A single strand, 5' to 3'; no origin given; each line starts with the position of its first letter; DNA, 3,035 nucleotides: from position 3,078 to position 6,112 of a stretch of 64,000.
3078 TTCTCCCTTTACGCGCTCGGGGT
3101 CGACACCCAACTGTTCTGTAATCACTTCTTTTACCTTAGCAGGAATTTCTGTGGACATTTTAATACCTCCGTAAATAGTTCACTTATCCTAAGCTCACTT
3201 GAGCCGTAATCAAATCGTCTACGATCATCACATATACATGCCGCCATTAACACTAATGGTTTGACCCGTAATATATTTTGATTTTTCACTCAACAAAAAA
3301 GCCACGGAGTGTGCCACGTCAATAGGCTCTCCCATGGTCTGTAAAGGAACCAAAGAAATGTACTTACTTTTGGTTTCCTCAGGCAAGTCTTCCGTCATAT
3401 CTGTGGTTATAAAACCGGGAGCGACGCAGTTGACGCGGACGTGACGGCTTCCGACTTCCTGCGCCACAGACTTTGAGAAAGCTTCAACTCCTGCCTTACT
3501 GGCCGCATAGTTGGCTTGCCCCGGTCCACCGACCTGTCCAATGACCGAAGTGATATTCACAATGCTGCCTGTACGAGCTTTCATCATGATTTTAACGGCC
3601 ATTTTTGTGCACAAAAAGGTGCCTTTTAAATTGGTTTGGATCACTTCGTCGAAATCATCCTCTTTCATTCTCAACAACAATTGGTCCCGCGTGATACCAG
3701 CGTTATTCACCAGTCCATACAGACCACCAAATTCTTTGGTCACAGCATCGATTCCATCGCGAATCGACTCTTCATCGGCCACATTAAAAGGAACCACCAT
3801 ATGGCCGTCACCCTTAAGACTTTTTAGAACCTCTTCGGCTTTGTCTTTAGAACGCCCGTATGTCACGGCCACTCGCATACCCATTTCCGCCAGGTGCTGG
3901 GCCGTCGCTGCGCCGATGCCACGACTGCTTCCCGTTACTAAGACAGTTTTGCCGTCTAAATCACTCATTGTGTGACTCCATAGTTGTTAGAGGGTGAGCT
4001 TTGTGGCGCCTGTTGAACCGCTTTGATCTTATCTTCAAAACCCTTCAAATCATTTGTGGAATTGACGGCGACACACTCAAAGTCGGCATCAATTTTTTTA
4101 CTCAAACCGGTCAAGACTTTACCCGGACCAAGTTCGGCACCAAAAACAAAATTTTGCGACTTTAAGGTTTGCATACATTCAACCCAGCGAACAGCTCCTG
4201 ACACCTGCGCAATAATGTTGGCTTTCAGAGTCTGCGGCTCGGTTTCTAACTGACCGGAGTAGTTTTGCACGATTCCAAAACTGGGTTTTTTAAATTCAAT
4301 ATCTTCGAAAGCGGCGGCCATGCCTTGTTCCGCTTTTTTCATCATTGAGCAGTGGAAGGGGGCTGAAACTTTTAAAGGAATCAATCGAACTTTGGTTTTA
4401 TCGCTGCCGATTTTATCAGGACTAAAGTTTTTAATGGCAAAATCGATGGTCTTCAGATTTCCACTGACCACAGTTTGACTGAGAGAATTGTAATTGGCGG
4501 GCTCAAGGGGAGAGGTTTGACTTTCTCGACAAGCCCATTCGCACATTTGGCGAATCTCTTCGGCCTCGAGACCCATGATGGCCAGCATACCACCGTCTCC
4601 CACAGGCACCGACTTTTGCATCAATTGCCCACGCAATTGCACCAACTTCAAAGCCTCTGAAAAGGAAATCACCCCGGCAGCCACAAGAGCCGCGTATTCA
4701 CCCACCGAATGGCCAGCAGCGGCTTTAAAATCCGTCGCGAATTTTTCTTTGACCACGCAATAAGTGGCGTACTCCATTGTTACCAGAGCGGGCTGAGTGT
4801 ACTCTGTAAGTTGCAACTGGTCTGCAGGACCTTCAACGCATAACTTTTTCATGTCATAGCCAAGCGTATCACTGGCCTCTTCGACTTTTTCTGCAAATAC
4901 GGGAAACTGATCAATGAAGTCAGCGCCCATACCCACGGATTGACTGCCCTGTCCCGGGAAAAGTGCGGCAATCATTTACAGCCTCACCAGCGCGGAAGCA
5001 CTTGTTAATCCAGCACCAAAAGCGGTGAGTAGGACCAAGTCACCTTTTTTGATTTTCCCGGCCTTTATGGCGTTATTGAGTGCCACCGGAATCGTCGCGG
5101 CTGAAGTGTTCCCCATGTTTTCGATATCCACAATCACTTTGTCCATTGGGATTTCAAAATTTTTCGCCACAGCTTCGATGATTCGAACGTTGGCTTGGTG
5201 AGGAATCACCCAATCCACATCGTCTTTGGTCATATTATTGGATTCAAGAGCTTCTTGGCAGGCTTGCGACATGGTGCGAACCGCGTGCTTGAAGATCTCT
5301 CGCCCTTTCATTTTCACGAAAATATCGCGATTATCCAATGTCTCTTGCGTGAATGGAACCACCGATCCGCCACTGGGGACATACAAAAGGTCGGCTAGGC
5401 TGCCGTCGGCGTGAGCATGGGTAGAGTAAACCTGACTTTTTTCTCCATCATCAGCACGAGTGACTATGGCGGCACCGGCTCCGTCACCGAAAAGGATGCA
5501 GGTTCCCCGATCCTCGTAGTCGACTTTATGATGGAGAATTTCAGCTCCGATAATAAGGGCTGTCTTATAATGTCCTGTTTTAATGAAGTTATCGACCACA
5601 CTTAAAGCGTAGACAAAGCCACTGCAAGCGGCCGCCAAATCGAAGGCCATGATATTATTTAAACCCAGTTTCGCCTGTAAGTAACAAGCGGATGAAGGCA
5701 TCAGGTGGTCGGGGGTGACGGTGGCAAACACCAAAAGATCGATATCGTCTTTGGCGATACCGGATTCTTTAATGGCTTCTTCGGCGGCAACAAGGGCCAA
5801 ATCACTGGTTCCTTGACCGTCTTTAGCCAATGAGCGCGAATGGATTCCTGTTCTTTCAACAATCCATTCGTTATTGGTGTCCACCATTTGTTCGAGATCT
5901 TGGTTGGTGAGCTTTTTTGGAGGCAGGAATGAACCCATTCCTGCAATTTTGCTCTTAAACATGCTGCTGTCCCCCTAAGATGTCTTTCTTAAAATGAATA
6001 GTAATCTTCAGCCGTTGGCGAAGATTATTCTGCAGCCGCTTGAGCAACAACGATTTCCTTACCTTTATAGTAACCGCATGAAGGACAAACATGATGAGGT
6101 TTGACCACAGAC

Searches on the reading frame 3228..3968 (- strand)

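Call 13: search_protein_families(library=pfam, proteins=[window:3228-3968:-], max_evalue=0.001)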
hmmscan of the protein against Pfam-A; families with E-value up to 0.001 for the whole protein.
window:3228-3968:- (246 aa): 5 families
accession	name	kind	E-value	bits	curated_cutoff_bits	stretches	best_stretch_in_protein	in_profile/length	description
PF13561.12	adh_short_C2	-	3.2e-67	227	27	1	15-244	5-235/236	Enoyl-(Acyl carrier protein) reductase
PF00106.31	adh_short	-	3.6e-62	209.8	26.6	1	7-198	1-193/195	short chain dehydrogenase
PF08659.16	KR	-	6.7e-23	82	22.6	1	8-170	2-165/180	KR domain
PF23441.1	SDR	-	4.9e-06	26.6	27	1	7-245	8-256/258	SDR-like rossmann domain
PF00148.24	Oxidored_nitro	-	0.0009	18.6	28.6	0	2-54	268-321/399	Nitrogenase component 1 type Oxidoreductase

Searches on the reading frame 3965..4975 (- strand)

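Call 13: search_protein_families(library=pfam, proteins=[window:3965-4975:-], max_evalue=0.001)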
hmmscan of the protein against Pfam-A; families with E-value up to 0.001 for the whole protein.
window:3965-4975:- (336 aa): 1 family
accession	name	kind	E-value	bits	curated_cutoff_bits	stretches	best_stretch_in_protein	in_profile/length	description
PF00698.26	Acyl_transf_1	-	1.4e-30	107.4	32.7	1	5-273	3-256/319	Acyl transferase domain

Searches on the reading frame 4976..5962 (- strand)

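Call 13: search_protein_families(library=pfam, proteins=[window:4976-5962:-], max_evalue=0.001)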
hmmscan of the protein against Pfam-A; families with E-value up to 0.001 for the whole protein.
window:4976-5962:- (328 aa): 6 families
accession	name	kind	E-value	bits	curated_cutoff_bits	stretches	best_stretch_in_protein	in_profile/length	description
PF08541.16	ACP_syn_III_C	-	9.5e-38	128.7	26.6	1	239-327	1-89/90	3-Oxoacyl-[acyl-carrier-protein (ACP)] synthase III C terminal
PF08545.16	ACP_syn_III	-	1.1e-28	99.4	24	1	107-187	1-80/80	3-Oxoacyl-[acyl-carrier-protein (ACP)] synthase III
PF00108.29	Thiolase_N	-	4e-08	33.4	26.4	1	37-148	8-120/260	Thiolase, N-terminal domain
PF00195.25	Chal_sti_synt_N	-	5.6e-07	29.7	27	1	54-168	101-222/225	Chalcone and stilbene synthases, N-terminal domain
PF08392.18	FAE1_CUT1_RppA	-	3.9e-05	23.6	27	1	50-170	81-206/290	FAE1/Type III polyketide synthase-like protein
PF07451.17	SpoVAD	-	0.00024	20.4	22.1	0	53-137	52-130/329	Stage V sporulation protein AD (SpoVAD)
